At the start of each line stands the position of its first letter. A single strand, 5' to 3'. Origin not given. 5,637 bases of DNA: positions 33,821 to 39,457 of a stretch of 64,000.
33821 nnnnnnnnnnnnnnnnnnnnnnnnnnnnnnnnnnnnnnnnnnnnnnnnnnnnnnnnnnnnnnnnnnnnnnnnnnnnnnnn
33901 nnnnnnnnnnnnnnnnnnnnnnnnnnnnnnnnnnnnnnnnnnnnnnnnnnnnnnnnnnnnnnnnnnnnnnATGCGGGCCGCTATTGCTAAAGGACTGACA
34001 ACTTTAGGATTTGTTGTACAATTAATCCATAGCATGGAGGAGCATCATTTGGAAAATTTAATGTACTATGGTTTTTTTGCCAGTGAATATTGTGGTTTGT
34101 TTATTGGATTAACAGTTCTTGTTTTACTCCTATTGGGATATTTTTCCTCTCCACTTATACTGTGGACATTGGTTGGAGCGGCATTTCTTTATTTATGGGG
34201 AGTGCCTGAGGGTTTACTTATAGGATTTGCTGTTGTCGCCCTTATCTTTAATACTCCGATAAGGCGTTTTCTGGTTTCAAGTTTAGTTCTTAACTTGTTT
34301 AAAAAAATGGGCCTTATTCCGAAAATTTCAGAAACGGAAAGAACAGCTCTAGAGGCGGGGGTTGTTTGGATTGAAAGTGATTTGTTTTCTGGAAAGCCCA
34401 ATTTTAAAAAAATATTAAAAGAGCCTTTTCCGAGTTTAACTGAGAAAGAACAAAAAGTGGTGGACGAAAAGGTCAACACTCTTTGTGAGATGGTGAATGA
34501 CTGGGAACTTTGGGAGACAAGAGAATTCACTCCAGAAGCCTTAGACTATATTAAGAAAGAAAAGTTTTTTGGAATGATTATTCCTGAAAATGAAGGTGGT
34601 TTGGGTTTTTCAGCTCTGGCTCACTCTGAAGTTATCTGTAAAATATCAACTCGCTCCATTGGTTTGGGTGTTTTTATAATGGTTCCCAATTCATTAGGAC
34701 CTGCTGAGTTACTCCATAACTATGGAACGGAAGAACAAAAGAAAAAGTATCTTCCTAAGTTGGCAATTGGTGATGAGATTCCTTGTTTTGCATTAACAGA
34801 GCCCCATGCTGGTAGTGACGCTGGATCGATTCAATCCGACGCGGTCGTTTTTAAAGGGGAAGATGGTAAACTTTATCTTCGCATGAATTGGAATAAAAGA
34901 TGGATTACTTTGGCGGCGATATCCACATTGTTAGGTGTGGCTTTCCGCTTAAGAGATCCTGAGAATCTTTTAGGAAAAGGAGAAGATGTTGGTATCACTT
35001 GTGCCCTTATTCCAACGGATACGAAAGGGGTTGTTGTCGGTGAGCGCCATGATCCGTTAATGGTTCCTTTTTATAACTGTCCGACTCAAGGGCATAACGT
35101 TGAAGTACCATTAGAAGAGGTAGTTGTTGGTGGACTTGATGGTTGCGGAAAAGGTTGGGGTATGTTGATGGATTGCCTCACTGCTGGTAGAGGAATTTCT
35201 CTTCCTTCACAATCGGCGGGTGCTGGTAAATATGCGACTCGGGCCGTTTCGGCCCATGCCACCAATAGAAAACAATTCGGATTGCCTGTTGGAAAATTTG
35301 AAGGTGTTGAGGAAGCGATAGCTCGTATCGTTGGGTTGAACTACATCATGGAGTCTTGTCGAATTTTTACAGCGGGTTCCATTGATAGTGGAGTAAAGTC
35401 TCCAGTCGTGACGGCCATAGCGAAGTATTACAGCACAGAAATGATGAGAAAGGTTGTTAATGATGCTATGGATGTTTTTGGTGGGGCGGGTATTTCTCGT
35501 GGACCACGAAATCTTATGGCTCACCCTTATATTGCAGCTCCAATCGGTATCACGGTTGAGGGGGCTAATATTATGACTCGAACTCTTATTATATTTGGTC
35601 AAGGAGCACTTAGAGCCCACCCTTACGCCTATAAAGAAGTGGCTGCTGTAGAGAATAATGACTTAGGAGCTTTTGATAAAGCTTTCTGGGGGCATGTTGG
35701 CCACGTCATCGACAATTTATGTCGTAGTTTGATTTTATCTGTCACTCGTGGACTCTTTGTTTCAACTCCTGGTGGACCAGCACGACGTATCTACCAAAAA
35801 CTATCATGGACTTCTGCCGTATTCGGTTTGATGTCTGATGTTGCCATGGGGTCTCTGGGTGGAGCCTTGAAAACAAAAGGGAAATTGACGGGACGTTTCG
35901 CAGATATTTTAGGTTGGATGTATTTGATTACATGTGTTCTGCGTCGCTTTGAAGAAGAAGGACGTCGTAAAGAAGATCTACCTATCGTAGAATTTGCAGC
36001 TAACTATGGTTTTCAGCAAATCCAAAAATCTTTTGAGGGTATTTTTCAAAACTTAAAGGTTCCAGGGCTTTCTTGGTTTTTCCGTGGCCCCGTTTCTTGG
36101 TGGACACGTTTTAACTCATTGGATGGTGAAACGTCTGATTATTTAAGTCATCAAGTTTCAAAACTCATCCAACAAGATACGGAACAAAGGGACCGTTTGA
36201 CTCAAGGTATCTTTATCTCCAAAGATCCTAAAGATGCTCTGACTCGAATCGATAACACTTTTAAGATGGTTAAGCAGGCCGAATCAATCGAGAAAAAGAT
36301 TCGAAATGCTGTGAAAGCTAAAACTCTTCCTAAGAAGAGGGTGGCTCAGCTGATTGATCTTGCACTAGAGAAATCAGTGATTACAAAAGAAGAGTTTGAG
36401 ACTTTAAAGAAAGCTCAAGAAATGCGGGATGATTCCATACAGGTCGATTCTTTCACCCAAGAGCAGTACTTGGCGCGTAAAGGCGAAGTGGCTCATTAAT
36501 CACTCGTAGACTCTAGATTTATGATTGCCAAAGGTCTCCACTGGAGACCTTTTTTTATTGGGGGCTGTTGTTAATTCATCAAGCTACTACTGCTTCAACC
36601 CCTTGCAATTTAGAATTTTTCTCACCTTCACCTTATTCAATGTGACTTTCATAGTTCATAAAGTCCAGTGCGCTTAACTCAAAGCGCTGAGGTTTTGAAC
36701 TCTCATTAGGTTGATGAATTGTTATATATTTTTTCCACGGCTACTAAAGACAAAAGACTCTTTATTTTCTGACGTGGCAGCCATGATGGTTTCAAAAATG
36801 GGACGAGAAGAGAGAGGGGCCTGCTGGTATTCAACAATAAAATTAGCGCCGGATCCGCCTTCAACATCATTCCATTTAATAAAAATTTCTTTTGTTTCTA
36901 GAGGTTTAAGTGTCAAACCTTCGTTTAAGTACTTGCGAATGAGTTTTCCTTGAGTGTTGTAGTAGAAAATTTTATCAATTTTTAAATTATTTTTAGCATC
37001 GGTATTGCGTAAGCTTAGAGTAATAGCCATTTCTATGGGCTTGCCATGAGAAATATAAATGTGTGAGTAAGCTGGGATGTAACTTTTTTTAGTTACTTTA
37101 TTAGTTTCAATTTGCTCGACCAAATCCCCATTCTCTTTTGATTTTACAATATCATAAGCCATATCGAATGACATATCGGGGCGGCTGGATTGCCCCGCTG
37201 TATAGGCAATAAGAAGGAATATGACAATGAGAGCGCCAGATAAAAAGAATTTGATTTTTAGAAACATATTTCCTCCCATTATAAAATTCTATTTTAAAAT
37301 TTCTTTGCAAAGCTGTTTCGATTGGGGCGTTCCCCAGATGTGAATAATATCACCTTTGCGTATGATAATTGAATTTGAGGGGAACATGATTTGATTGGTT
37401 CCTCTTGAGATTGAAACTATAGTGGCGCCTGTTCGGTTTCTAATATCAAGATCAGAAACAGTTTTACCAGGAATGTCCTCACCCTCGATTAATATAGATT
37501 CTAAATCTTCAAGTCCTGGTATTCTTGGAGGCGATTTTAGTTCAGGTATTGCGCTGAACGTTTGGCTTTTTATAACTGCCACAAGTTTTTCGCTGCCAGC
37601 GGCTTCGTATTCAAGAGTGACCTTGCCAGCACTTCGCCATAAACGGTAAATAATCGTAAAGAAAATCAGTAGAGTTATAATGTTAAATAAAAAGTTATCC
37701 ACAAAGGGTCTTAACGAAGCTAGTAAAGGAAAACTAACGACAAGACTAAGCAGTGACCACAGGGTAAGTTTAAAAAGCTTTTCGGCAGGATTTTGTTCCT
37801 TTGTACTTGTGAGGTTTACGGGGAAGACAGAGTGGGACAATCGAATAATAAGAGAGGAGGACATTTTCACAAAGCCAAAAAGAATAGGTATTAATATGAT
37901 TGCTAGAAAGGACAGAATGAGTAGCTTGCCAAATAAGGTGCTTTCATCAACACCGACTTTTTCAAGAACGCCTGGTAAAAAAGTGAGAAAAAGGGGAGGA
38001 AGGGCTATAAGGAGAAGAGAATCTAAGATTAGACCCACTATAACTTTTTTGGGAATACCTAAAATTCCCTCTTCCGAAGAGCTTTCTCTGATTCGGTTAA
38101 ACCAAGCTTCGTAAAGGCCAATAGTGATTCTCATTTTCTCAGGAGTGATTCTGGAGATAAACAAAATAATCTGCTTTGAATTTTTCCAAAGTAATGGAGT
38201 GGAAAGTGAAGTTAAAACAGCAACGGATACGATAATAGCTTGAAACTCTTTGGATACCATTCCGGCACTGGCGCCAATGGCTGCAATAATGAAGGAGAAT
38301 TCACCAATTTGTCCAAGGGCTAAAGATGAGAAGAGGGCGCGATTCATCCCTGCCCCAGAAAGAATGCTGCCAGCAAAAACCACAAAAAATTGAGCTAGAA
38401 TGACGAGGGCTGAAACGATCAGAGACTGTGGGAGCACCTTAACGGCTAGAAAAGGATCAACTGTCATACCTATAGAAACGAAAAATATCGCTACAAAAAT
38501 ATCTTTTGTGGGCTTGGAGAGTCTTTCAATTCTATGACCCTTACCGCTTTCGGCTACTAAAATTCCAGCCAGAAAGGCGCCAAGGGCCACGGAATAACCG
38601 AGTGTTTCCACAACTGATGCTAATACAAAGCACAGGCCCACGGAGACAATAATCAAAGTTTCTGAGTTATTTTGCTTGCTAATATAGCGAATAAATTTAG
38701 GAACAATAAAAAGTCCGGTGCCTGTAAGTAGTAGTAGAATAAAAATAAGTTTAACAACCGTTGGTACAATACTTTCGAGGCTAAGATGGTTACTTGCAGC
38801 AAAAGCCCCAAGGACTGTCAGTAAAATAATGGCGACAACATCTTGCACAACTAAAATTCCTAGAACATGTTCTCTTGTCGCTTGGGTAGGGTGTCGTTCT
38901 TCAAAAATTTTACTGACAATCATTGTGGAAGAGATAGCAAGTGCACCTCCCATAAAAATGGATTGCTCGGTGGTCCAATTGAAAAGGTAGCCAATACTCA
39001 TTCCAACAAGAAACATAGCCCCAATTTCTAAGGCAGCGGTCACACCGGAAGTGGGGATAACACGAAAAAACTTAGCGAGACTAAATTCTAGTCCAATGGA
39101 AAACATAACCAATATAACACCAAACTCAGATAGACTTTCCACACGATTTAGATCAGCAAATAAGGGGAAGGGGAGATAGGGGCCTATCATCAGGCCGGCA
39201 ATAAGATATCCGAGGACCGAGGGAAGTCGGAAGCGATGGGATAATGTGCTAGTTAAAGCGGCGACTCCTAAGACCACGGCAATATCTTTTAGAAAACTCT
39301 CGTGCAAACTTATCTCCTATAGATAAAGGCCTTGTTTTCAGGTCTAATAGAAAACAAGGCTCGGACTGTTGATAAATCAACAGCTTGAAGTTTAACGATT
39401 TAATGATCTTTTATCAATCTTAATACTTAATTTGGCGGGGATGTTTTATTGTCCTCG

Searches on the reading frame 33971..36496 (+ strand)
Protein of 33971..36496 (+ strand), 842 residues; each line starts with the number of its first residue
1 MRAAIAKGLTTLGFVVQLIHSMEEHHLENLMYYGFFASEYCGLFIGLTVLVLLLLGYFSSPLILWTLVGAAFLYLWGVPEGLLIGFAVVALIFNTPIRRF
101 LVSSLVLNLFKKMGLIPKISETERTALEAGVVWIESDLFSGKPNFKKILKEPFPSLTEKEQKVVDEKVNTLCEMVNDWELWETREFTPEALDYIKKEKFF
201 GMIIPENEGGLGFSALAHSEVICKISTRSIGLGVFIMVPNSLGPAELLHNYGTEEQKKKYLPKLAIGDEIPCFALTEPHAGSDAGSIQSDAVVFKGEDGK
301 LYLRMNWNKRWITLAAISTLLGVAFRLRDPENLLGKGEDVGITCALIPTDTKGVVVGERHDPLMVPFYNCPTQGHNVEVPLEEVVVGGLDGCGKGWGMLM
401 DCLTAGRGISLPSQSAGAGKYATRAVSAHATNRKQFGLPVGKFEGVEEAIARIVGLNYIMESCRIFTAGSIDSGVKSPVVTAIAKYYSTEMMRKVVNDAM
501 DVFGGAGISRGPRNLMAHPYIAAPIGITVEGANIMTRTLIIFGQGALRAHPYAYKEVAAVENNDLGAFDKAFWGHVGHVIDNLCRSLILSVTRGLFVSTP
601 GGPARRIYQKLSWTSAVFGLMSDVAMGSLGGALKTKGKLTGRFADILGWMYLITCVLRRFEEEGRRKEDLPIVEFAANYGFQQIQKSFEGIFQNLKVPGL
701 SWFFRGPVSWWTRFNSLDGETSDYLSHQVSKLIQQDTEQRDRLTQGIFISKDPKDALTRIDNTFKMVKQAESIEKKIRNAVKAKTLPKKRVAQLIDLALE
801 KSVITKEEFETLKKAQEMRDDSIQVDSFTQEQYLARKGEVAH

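Call 11: search_protein_families(library=pfam, proteins=[window:33971-36496:+], max_evalue=0.001)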
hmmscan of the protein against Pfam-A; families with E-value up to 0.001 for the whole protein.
window:33971-36496:+ (842 aa): 4 families
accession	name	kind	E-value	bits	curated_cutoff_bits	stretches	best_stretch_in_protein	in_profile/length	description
PF09317.16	ACDH_C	-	6.2e-92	308.7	25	1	547-828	1-284/284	Acyl-CoA dehydrogenase, C-terminal, bacterial type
PF02771.21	Acyl-CoA_dh_N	-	1.5e-17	64.4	22.9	1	173-267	21-112/113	Acyl-CoA dehydrogenase, N-terminal domain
PF00441.29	Acyl-CoA_dh_1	-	2.4e-16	60.6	22.4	1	393-540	1-145/150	Acyl-CoA dehydrogenase, C-terminal domain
PF02770.24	Acyl-CoA_dh_M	-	4.6e-16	59.2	33.3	1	272-363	1-82/97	Acyl-CoA dehydrogenase, middle domain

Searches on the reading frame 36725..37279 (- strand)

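Call 11: search_protein_families(library=pfam, proteins=[window:36725-37279:-], max_evalue=0.001)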
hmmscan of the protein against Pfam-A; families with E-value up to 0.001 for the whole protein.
window:36725-37279:- (185 aa): 1 family
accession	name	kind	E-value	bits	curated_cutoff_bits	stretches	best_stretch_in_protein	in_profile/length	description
PF11322.13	DUF3124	-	1.7e-39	135.2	27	1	64-185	2-123/123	Protein of unknown function (DUF3124)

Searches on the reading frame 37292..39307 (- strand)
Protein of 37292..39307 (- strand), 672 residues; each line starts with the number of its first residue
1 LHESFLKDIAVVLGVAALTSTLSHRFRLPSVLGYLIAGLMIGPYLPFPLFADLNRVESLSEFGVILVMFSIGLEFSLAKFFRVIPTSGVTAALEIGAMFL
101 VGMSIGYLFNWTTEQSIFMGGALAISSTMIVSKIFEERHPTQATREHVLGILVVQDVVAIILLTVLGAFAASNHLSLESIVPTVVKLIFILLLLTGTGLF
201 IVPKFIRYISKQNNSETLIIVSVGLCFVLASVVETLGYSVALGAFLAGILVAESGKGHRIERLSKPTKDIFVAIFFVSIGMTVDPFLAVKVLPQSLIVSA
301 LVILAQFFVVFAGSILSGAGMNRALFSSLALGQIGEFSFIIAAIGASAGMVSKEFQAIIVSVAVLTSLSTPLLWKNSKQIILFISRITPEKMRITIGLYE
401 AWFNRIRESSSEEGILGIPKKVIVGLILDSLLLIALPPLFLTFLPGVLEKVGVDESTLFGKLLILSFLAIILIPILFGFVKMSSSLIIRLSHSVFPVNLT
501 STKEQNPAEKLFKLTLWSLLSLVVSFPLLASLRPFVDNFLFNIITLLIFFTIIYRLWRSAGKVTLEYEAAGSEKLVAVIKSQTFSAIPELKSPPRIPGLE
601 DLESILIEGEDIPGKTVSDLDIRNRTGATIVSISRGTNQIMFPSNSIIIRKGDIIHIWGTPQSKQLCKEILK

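Call 11: search_protein_families(library=pfam, proteins=[window:37292-39307:-], max_evalue=0.001)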
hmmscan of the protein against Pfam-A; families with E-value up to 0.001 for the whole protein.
window:37292-39307:- (672 aa): 2 families
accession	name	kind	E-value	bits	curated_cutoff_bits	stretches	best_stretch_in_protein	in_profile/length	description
PF00999.27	Na_H_Exchanger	-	1.1e-57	196.1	26.2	1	16-374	4-374/375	Sodium/hydrogen exchanger, transmembrane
PF02080.26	TrkA_C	-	1.4e-11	44.6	27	1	608-667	8-67/71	TrkA-C domain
